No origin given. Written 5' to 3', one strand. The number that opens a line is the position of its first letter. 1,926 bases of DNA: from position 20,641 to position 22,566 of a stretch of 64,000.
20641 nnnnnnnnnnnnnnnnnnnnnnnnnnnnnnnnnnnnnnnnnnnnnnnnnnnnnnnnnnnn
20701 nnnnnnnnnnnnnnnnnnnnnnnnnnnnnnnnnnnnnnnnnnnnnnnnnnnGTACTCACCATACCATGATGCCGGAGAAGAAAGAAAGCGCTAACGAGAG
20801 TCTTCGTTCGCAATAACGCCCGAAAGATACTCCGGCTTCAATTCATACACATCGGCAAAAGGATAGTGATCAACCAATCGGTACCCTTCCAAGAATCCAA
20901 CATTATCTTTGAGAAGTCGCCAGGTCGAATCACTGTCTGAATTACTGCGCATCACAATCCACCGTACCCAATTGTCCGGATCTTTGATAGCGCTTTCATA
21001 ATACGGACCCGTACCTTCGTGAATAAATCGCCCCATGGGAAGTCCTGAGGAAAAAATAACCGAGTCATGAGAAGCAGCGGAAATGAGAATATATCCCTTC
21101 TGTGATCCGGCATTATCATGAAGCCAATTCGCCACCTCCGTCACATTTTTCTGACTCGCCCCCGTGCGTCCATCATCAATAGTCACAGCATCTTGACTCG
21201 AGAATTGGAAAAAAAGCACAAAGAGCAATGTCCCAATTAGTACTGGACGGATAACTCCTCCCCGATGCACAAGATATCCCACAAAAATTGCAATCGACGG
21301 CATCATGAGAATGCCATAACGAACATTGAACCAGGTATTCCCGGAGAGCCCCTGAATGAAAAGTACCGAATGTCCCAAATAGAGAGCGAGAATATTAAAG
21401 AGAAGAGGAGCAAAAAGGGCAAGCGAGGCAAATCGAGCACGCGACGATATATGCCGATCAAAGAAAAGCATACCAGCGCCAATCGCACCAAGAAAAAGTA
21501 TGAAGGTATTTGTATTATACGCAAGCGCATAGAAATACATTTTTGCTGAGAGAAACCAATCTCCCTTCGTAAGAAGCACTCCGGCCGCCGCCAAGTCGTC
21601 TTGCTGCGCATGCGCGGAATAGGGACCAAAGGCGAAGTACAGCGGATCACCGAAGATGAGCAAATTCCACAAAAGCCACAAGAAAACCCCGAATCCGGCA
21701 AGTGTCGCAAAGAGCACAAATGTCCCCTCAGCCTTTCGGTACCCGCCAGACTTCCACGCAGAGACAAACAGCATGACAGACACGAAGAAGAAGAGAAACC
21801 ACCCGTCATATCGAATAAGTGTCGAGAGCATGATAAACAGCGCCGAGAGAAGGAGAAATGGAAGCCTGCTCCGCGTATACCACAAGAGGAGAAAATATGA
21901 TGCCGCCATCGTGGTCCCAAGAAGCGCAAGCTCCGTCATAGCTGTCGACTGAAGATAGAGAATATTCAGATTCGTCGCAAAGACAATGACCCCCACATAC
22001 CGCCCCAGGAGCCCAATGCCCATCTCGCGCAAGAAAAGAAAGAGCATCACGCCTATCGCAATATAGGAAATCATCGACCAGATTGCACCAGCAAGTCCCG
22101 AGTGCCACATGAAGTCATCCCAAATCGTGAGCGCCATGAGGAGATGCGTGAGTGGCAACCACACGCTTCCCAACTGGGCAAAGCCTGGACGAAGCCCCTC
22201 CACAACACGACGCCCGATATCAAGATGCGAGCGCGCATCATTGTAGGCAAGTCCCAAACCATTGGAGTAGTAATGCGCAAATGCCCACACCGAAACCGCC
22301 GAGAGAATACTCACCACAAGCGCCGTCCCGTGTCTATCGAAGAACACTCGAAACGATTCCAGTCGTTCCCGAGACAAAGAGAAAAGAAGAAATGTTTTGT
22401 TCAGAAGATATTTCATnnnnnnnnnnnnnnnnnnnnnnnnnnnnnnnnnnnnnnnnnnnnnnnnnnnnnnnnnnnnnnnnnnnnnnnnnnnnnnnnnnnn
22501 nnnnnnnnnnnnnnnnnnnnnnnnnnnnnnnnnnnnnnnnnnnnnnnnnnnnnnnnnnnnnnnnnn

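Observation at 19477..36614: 17-kb co-directional glycan/glycoconjugate biosynthesis locus combining GT-C, GT-A and GT-B enzymes with modification genes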

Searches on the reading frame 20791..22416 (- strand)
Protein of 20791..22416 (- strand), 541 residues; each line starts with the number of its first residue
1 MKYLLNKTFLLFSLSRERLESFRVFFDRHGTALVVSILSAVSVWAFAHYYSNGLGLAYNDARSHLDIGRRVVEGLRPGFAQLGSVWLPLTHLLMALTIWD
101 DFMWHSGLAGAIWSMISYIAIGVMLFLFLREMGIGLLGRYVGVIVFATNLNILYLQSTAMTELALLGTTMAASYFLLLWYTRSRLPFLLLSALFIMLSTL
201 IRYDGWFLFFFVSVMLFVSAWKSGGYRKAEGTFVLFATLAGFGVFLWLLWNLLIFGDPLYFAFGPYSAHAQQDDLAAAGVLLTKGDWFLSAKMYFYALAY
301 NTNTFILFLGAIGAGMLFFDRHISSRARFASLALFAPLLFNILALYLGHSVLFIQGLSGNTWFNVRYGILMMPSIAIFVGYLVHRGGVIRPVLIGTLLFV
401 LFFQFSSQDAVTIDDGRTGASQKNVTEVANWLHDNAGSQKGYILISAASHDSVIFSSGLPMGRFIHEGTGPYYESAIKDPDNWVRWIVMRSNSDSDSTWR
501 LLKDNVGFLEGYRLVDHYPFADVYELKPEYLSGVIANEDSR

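Call 3: search_protein_families(library=pfam, proteins=[window:20791-22416:-], max_evalue=0.01)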
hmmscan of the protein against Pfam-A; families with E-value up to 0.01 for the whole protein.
window:20791-22416:- (541 aa): 0 families

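Call 7: search_protein_families(library=ncbifam, proteins=[window:20791-22416:-], max_evalue=0.1)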
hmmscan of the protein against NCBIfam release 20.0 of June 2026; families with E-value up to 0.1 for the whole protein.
window:20791-22416:- (541 aa): 0 families

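Call 8: search_solved_structures(query=window:20791-22416:-, max_evalue=10)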
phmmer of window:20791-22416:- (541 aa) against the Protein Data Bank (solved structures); distinct sequences matched with E-value up to 10: 0.

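Call 11: find_homologous_proteins(query=window:20791-22416:-)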
Query window:20791-22416:- (541 aa): 1971 proteins with E <= 0.001 among 8000 candidates; the best 120 are listed.
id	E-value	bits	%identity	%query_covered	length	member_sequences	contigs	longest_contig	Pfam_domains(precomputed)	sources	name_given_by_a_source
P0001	0.0e+0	1197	99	100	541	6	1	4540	-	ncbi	ncbi:MAG: hypothetical protein WBC29_03700 [Candidatus Moraniibacteriota bacterium]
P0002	0.0e+0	1093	89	100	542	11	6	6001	-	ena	-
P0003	0.0e+0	1090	89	100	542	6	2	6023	-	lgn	-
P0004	0.0e+0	1088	88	100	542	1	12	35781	-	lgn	-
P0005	0.0e+0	1085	88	100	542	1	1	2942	-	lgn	-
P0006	0.0e+0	1083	88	100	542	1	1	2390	-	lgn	-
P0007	0.0e+0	1082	88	100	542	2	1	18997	-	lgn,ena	-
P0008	0.0e+0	1066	89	96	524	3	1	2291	-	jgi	jgi:hypothetical protein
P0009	0.0e+0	1058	87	99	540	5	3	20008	-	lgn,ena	-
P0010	4.1e-288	975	81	98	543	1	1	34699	-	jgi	jgi:hypothetical protein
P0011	1.2e-287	974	80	98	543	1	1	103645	-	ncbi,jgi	-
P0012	1.5e-287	974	80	98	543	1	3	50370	-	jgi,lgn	jgi:hypothetical protein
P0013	4.3e-283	959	78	99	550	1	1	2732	-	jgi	jgi:hypothetical protein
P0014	4.6e-279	945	77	99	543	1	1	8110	-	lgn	-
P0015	4.7e-276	936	75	99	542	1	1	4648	-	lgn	-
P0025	2.6e-234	798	66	97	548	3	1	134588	-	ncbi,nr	ncbi:MAG: hypothetical protein HGA38_01670 [Candidatus Moranbacteria bacterium]|nr:hypothetical prot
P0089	3.1e-218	745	61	99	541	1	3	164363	-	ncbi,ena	-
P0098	3.3e-216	738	61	98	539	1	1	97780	-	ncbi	-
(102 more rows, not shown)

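Call 18: search_solved_structures(query=A1, max_evalue=10)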
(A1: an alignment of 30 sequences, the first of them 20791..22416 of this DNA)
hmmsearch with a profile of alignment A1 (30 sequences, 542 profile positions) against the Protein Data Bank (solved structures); distinct sequences matched with E-value up to 10: 0.

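Call 20: find_encoding_contigs(protein=P0089, flank=10000, max_places=2)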
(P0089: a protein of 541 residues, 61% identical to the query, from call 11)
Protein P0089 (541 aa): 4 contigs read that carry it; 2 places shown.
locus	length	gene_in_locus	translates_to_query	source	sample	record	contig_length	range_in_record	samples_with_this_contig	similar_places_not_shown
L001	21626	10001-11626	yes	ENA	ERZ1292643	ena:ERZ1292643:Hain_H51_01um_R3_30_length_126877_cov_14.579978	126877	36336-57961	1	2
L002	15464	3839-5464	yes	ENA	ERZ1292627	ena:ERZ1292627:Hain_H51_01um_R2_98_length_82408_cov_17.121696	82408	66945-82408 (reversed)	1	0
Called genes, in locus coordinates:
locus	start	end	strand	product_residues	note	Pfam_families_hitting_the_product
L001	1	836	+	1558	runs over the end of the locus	PF00535:Glycos_transf_2, PF13641:Glyco_tranf_2_3 (weak), PF13641:Glyco_tranf_2_3, PF13632:Glyco_trans_2_3, PF13439:Glyco_transf_4, PF20706:GT4-conflict, PF00534:Glycos_transf_1, PF13692:Glyco_trans_1_4, +4 more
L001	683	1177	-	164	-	-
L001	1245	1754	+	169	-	-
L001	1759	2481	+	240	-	PF00483:NTP_transferase, PF12804:NTP_transf_3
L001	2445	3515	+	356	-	PF01073:3Beta_HSD, PF01370:Epimerase, PF02719:Polysacc_synt_2 (faint), PF04321:RmlD_sub_bind, PF16363:GDP_Man_Dehyd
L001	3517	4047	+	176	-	PF00908:dTDP_sugar_isom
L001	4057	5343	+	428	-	PF21135:DRL_cat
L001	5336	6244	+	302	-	PF13641:Glyco_tranf_2_3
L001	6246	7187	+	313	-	PF13641:Glyco_tranf_2_3 (weak), PF00535:Glycos_transf_2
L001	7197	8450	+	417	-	PF13439:Glyco_transf_4, PF00534:Glycos_transf_1, PF13692:Glyco_trans_1_4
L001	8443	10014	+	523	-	-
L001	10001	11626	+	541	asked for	-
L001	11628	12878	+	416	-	PF13620:CarboxypepD_reg, PF13715:CarbopepD_reg_2 (weak)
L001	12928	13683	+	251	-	PF00106:adh_short, PF08659:KR, PF13561:adh_short_C2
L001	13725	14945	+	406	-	PF13200:DUF4015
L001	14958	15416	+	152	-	PF10648:Gmad2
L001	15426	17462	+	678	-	PF19335:HMBD, PF00122:E1-E2_ATPase, PF00702:Hydrolase, PF08282:Hydrolase_3 (faint)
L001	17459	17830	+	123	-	-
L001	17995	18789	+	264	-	PF04402:SIMPL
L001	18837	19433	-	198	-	PF10502:Peptidase_S26, PF00717:Peptidase_S24 (weak)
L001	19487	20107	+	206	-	PF01195:Pept_tRNA_hydro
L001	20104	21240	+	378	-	PF02481:DNA_processg_A, PF17782:WHD_DprA (faint)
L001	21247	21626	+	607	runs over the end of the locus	PF01751:Toprim, PF01131:Topoisom_bac, PF01396:Zn_ribbon_Top1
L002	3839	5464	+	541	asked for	-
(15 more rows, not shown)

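Call 21: find_encoding_contigs(protein=P0025, flank=10000, max_places=2)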
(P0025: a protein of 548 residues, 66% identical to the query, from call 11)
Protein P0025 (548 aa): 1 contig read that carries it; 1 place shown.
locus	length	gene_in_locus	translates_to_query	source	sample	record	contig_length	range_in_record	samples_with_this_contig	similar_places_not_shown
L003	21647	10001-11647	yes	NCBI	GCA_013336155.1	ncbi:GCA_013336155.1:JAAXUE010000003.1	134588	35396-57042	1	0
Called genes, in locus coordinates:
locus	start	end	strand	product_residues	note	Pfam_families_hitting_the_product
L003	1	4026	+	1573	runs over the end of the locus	PF00535:Glycos_transf_2, PF13641:Glyco_tranf_2_3, PF00535:Glycos_transf_2, PF13641:Glyco_tranf_2_3, PF13632:Glyco_trans_2_3, PF13439:Glyco_transf_4, PF13579:Glyco_trans_4_4, PF20706:GT4-conflict, +3 more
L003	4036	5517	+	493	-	PF01636:APH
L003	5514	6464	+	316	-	PF00535:Glycos_transf_2, PF13641:Glyco_tranf_2_3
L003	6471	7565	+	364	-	PF13439:Glyco_transf_4, PF13579:Glyco_trans_4_4, PF20706:GT4-conflict, PF00534:Glycos_transf_1, PF13692:Glyco_trans_1_4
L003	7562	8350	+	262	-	PF02585:PIG-L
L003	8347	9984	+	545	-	-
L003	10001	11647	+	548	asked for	-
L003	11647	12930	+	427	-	PF13620:CarboxypepD_reg, PF13715:CarbopepD_reg_2 (faint)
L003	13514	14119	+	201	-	PF12389:Peptidase_M73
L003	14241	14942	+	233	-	PF12389:Peptidase_M73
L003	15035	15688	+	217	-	-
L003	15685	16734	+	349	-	-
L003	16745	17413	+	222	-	-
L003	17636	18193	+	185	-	-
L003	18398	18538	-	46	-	-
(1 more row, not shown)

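Call 25: predict_structure(alignment_id=A1)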
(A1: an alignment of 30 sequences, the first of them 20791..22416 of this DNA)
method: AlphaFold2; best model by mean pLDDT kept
length: 541 residues; sequences in the alignment: 30
mean_pLDDT: 75.7   pTM: 0.73
mean pLDDT of the five models: 75.7, 74.8, 74.5, 73.9, 73.0
residues with pLDDT >= 90: 188; 70-90: 178; 50-70: 81; < 50: 94
segments of 3 or more residues with pLDDT < 50: 1-13, 55-105, 351-363, 409-421
pLDDT, mean of each block of 10 residues (from residue 1): 40 65 88 96 82 50 38 42 41 39 50 85 97 94 92 70 85 96 94 90 83 94 91 92 83 71 58 58 79 81 88 95 91 91 77 40 60 95 92 90 69 37 64 85 75 64 72 86 89 74 91 84 90 70 35
secondary structure, 60 per line:
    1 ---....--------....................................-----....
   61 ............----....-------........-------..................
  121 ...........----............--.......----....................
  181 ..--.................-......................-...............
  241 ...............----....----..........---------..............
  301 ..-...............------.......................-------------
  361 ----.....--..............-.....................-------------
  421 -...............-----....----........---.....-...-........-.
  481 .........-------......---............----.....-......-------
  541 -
elements in order: H4-7 H16-51 H57-72 H77-80 H88-95 H103-131 H136-147 H150-156 H161-182 H185-201 H203-224 H226-255 H260-263 H268-277 H287-302 H304-318 H325-347 H365-369 H372-385 H387-407 H422-436 E442-445 H450-457 H471-478 H480-483 E484-489 H497-502 H506-511 E512-517 E522-526 H528-533

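Call 33: search_protein_families(library=pfam, proteins=[window:20791-22416:-], max_evalue=10)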
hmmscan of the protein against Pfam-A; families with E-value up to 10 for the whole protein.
window:20791-22416:- (541 aa): 0 families

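Call 36: find_encoding_contigs(protein=P0098, flank=10000, max_places=1)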
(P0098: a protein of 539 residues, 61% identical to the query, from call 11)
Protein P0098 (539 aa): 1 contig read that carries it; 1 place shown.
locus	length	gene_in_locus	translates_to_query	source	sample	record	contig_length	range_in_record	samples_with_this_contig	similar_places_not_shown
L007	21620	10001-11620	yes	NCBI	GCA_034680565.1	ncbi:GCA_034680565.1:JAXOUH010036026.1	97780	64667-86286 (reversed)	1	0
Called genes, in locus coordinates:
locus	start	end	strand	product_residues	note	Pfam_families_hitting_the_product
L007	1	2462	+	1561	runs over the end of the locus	PF00535:Glycos_transf_2, PF13506:Glyco_transf_21 (weak), PF13641:Glyco_tranf_2_3, PF13632:Glyco_trans_2_3, PF13439:Glyco_transf_4, PF00534:Glycos_transf_1, PF20706:GT4-conflict, PF13692:Glyco_trans_1_4, +4 more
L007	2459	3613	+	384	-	PF13439:Glyco_transf_4, PF20706:GT4-conflict (weak), PF00534:Glycos_transf_1, PF13692:Glyco_trans_1_4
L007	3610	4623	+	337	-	PF01073:3Beta_HSD, PF01370:Epimerase, PF02719:Polysacc_synt_2 (weak), PF03435:Sacchrp_dh_NADP (faint), PF04321:RmlD_sub_bind, PF07993:NAD_binding_4 (faint), PF13460:NAD_binding_10, PF16363:GDP_Man_Dehyd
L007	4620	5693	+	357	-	PF00155:Aminotran_1_2, PF01041:DegT_DnrJ_EryC1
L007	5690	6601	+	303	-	PF00535:Glycos_transf_2, PF13641:Glyco_tranf_2_3, PF13712:Glyco_tranf_2_5 (weak)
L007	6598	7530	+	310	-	PF00535:Glycos_transf_2, PF13641:Glyco_tranf_2_3 (weak)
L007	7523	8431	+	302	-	PF00535:Glycos_transf_2, PF13641:Glyco_tranf_2_3, PF13632:Glyco_trans_2_3 (weak)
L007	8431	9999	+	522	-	-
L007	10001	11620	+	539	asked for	-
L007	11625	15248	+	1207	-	PF07995:GSDH, PF00801:PKD, PF18911:PKD_4, PF17996:CE2_N (faint), PF07691:PA14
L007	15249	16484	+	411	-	-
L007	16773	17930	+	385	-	-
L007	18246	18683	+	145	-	PF04203:Sortase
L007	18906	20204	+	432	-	PF01943:Polysacc_synt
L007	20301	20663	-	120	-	PF05635:23S_rRNA_IVP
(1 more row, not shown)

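Call 86: search_protein_representatives(alignment_id=A1)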
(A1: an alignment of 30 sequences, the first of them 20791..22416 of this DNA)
Query: 30 sequences, 542 profile positions. Proteins with E-value up to 0.001 (for the whole library): 2585; up to 1e-10: 1702; up to 1e-30: 830. The best 150 are listed.
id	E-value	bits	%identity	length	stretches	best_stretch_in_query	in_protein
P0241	2.6e-263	891.4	-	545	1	7-541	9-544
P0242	3.2e-246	835.0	-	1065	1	9-535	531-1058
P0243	3.0e-164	564.4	-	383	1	6-381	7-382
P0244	3.6e-149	514.6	-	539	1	14-526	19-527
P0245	1.2e-148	513.0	-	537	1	21-527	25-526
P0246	5.0e-147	507.6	-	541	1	15-527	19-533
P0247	3.2e-142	491.7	-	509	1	21-523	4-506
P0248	1.2e-140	486.6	-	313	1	233-535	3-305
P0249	1.8e-139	482.7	-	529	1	28-524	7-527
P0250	1.7e-135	469.5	-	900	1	31-526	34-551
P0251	2.7e-131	455.6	-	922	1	17-511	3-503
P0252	6.1e-130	451.2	-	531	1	23-527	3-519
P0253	8.1e-129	447.5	-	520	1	22-530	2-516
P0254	9.1e-129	447.3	-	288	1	10-276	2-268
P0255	2.4e-119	416.3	-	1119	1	23-526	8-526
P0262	4.8e-113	395.4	-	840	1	19-533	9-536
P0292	7.5e-100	351.9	-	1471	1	19-513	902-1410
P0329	1.1e-92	328.3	-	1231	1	32-491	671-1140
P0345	4.7e-89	316.3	-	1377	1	27-503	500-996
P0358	2.4e-87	310.6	-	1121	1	36-514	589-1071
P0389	5.5e-83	296.2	-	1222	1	33-513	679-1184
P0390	6.2e-83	296.1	-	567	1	20-515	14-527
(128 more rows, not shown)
